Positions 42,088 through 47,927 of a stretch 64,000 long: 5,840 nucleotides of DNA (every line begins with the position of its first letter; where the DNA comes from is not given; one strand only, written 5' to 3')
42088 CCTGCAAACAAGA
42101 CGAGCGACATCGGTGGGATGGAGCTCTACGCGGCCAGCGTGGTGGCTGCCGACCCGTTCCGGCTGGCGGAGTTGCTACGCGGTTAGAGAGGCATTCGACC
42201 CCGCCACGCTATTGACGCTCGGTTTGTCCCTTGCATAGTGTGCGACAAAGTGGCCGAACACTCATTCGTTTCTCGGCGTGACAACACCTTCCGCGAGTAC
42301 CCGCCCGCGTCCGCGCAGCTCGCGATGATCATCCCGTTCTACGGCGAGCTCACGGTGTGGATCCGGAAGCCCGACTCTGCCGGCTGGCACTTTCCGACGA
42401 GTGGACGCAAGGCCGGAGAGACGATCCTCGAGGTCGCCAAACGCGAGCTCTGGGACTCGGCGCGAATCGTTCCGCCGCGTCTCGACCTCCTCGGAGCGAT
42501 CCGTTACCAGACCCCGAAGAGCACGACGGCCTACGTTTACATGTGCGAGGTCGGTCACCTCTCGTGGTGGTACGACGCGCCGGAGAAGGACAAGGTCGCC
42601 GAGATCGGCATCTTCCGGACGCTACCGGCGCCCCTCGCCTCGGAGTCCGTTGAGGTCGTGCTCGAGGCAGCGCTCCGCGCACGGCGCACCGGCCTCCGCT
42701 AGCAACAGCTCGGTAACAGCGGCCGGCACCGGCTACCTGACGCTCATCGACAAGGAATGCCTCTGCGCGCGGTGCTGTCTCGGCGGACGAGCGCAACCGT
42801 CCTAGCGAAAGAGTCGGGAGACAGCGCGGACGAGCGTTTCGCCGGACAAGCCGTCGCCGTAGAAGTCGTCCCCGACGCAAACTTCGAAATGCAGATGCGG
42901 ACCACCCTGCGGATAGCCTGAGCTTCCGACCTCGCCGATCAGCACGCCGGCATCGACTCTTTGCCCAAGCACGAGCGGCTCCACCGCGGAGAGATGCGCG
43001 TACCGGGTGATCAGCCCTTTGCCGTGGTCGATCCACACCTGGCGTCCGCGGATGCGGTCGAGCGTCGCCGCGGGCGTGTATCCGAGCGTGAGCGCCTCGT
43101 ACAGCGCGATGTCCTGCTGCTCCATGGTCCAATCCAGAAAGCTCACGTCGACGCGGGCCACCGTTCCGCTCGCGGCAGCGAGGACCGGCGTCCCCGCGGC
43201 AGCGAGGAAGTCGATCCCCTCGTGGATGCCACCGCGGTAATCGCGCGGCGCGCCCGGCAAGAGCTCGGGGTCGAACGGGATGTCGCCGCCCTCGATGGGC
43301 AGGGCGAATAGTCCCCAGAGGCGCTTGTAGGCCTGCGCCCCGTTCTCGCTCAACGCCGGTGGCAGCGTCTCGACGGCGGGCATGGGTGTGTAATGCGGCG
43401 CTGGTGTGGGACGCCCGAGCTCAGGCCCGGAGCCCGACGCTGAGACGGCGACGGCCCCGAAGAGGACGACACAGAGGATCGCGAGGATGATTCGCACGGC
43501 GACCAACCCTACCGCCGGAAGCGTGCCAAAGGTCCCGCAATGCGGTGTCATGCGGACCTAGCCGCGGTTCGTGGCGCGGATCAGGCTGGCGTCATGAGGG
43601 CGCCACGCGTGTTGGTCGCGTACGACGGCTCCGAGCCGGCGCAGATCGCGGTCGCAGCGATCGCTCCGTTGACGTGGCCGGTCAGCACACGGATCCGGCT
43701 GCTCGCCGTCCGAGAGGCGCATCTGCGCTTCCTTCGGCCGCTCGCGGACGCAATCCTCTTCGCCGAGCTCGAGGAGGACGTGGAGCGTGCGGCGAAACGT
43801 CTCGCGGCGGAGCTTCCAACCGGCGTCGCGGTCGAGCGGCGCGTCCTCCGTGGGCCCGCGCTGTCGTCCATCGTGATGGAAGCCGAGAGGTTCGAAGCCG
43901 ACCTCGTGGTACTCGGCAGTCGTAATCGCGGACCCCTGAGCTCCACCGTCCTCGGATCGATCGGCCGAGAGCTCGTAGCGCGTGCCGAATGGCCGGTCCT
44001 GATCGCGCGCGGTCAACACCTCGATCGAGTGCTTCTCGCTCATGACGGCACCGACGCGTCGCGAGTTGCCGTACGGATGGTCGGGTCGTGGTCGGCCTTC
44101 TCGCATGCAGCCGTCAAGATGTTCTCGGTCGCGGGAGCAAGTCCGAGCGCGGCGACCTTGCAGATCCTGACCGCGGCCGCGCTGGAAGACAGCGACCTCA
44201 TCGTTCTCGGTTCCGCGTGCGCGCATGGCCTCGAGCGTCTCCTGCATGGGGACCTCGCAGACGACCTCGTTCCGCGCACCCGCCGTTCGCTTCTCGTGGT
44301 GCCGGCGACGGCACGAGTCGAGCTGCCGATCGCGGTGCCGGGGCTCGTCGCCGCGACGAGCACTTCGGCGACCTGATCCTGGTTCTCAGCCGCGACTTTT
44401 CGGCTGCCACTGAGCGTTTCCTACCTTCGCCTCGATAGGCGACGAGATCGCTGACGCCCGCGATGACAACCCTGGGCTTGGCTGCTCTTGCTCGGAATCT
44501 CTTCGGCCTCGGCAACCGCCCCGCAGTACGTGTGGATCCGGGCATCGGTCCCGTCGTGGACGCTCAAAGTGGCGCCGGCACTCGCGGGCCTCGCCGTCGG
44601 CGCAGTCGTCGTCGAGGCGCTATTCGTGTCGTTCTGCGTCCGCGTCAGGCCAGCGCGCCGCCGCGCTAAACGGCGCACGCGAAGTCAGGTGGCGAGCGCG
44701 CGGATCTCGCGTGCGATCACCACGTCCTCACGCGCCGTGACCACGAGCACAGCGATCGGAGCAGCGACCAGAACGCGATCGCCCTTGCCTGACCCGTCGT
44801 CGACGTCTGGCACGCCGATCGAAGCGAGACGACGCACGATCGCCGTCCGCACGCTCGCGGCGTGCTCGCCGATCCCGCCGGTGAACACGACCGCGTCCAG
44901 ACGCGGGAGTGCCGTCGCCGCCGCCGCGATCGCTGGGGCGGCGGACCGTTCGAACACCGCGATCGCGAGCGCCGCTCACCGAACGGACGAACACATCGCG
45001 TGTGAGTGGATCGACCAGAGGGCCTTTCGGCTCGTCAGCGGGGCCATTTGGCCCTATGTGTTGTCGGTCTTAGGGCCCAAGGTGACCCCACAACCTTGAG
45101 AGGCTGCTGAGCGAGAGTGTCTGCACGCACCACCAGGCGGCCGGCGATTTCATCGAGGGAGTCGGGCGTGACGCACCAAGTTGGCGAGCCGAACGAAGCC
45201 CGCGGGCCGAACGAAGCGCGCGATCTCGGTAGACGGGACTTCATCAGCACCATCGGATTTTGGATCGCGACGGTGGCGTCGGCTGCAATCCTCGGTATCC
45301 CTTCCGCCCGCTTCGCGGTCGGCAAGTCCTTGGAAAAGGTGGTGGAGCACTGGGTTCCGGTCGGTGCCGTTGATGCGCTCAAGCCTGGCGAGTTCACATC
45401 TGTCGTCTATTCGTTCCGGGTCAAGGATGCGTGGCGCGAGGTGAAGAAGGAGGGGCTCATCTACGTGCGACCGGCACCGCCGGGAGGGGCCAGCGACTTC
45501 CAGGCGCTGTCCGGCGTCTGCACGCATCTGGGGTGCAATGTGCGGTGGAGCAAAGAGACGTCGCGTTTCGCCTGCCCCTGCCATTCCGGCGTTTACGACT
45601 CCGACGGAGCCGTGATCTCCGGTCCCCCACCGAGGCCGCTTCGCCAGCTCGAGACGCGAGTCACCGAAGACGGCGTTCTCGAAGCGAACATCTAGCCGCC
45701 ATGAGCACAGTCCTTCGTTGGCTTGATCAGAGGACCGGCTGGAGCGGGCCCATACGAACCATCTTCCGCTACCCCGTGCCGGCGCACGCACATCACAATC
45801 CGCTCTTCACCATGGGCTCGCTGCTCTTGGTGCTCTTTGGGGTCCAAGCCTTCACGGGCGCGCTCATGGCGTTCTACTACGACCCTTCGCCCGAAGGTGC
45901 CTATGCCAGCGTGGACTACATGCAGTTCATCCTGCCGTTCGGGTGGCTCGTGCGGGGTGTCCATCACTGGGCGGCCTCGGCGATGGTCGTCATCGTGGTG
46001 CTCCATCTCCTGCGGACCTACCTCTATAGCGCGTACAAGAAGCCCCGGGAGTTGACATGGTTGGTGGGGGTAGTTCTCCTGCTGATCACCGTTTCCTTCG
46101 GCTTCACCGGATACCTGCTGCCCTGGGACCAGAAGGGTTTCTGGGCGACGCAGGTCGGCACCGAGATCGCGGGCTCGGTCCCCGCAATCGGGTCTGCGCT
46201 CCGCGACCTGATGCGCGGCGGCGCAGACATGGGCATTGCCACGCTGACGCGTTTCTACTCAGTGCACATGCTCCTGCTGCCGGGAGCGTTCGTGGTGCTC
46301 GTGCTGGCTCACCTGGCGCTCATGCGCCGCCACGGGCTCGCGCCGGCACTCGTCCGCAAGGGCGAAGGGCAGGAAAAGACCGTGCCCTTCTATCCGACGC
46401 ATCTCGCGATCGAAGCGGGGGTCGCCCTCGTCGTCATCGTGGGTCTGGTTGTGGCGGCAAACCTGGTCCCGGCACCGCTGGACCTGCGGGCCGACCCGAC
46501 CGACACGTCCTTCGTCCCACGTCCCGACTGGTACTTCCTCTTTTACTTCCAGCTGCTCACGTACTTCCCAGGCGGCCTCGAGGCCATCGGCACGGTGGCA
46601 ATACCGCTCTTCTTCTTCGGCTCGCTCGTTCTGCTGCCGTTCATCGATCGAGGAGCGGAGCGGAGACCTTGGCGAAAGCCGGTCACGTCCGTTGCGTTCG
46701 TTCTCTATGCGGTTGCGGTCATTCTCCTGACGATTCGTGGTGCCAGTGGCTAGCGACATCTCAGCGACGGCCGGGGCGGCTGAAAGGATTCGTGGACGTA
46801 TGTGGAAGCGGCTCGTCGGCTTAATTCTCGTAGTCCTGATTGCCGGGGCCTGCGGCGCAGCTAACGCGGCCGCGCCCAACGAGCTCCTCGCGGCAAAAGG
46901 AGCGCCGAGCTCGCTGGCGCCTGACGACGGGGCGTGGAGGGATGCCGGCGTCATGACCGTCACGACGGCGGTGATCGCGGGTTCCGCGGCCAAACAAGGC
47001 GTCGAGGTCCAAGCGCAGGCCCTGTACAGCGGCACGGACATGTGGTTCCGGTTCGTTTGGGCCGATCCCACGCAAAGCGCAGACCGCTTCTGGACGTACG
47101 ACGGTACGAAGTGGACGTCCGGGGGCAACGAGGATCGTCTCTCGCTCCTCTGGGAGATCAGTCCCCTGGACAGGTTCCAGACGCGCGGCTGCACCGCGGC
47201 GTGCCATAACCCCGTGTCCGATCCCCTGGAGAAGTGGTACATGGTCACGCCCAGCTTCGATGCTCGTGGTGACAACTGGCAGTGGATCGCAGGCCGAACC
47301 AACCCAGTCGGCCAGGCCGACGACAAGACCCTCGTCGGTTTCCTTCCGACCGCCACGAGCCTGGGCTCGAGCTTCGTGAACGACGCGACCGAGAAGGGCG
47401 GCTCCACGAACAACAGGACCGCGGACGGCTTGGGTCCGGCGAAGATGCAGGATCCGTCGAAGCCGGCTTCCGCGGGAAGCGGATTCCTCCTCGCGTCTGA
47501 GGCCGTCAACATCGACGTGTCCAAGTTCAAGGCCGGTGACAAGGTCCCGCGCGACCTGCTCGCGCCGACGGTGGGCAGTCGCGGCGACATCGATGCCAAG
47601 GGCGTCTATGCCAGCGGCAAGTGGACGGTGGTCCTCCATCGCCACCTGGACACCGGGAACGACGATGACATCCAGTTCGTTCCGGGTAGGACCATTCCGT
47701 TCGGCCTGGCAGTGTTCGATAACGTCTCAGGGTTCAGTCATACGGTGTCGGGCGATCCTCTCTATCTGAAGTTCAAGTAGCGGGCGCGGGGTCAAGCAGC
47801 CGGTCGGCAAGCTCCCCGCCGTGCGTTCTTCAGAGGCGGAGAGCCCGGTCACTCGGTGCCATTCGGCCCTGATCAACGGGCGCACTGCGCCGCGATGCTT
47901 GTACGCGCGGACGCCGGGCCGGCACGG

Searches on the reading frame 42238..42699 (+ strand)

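Call 7: search_protein_families(library=pfam, proteins=[window:42238-42699:+], max_evalue=0.01)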
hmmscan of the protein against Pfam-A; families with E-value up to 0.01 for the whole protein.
window:42238-42699:+ (154 aa): 1 family
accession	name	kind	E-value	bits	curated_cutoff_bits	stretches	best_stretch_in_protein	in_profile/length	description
PF00293.34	NUDIX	-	7.8e-06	26.4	21.1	1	40-102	18-92/134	NUDIX domain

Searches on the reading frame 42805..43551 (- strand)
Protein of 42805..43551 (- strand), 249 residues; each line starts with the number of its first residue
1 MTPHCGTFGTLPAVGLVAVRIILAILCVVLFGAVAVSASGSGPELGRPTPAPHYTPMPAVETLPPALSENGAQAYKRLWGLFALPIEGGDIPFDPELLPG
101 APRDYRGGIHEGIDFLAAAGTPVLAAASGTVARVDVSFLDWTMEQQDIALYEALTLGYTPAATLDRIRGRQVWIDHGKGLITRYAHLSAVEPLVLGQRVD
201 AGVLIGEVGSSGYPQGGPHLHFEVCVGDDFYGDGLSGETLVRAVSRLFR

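Call 7: search_protein_families(library=pfam, proteins=[window:42805-43551:-], max_evalue=0.01)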
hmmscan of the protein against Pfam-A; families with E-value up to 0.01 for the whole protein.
window:42805-43551:- (249 aa): 1 family
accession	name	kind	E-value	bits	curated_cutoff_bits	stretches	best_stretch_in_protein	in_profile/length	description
PF01551.29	Peptidase_M23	-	2.8e-22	79.2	28.7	1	109-226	2-89/96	Peptidase family M23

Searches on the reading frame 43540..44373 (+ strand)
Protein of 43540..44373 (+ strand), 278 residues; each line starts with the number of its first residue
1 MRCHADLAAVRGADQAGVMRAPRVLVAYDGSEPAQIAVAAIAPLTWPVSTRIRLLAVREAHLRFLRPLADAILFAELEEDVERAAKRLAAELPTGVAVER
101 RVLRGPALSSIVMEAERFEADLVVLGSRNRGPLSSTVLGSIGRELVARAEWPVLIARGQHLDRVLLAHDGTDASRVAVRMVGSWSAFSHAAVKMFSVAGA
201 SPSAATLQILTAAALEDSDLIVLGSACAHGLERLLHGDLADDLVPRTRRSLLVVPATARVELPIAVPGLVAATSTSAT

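Call 7: search_protein_families(library=pfam, proteins=[window:43540-44373:+], max_evalue=0.01)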
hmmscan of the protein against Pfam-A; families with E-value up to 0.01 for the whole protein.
window:43540-44373:+ (278 aa): 1 family
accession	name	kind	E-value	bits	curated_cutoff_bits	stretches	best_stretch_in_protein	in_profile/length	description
PF00582.32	Usp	-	2e-26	93.7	24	2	23-157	4-141/141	Universal stress protein family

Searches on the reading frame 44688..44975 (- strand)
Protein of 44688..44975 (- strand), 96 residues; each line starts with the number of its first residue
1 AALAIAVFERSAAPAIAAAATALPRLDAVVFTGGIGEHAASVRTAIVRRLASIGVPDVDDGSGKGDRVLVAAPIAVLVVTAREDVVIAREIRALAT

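Call 7: search_protein_families(library=pfam, proteins=[window:44688-44975:-], max_evalue=0.01)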
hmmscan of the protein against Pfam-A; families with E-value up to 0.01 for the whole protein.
window:44688-44975:- (96 aa): 1 family
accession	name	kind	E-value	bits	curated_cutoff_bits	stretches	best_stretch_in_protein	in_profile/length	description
PF00871.23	Acetate_kinase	-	2.7e-12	46.5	22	1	1-89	297-392/392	Acetokinase family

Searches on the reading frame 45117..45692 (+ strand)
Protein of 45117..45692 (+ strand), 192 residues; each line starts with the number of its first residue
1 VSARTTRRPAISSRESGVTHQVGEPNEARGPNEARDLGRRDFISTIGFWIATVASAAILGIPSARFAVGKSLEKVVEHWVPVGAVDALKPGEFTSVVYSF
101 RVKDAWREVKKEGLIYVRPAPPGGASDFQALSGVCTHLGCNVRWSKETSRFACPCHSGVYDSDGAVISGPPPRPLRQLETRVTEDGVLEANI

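Call 7: search_protein_families(library=pfam, proteins=[window:45117-45692:+], max_evalue=0.01)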
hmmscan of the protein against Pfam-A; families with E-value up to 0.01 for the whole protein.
window:45117-45692:+ (192 aa): 1 family
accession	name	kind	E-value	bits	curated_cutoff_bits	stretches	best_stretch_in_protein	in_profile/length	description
PF00355.32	Rieske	-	3.5e-11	43.3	20.3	1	78-177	1-86/88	Rieske [2Fe-2S] domain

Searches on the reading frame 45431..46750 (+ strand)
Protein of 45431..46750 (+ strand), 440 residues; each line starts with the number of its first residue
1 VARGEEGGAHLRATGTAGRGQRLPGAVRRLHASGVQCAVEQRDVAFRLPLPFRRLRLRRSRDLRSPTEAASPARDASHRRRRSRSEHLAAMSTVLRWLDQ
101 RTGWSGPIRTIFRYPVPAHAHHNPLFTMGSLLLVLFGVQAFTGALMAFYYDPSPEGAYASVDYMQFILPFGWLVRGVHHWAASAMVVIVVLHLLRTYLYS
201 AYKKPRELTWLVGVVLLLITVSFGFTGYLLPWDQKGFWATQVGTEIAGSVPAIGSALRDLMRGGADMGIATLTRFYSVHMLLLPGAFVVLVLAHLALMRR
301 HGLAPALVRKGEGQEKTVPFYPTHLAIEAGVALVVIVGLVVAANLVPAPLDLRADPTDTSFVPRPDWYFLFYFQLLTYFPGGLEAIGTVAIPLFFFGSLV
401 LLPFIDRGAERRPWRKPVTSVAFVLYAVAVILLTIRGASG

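Call 7: search_protein_families(library=pfam, proteins=[window:45431-46750:+], max_evalue=0.01)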
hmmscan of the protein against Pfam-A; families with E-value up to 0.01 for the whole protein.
window:45431-46750:+ (440 aa): 5 families
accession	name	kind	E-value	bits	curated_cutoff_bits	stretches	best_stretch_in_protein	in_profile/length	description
PF00033.24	Cytochrome_B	-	1.8e-52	178.4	27.2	1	120-301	8-188/189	Cytochrome b/b6/petB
PF13631.11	Cytochrom_B_N_2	-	7.3e-45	153.4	27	1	184-350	2-166/169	Cytochrome b(N-terminal)/b6/petB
PF00032.22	Cytochrom_B_C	-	5.5e-09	36.6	20.7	1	354-438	2-83/102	Cytochrome b(C-terminal)/b6/petD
PF01292.26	Ni_hydr_CYTB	-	1.6e-05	25.2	30.1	1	108-196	81-162/179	Prokaryotic cytochrome b561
PF14358.11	DUF4405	-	2.6e-05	25.1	26.7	1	131-194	5-63/66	Domain of unknown function (DUF4405)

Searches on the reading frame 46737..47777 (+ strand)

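Call 7: search_protein_families(library=pfam, proteins=[window:46737-47777:+], max_evalue=0.01)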
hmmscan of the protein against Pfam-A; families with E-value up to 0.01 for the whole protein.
window:46737-47777:+ (347 aa): 1 family
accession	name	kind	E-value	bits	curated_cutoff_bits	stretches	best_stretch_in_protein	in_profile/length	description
PF09459.16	EB_dh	-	4.3e-33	115.7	33.3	1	77-330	17-227/236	Ethylbenzene dehydrogenase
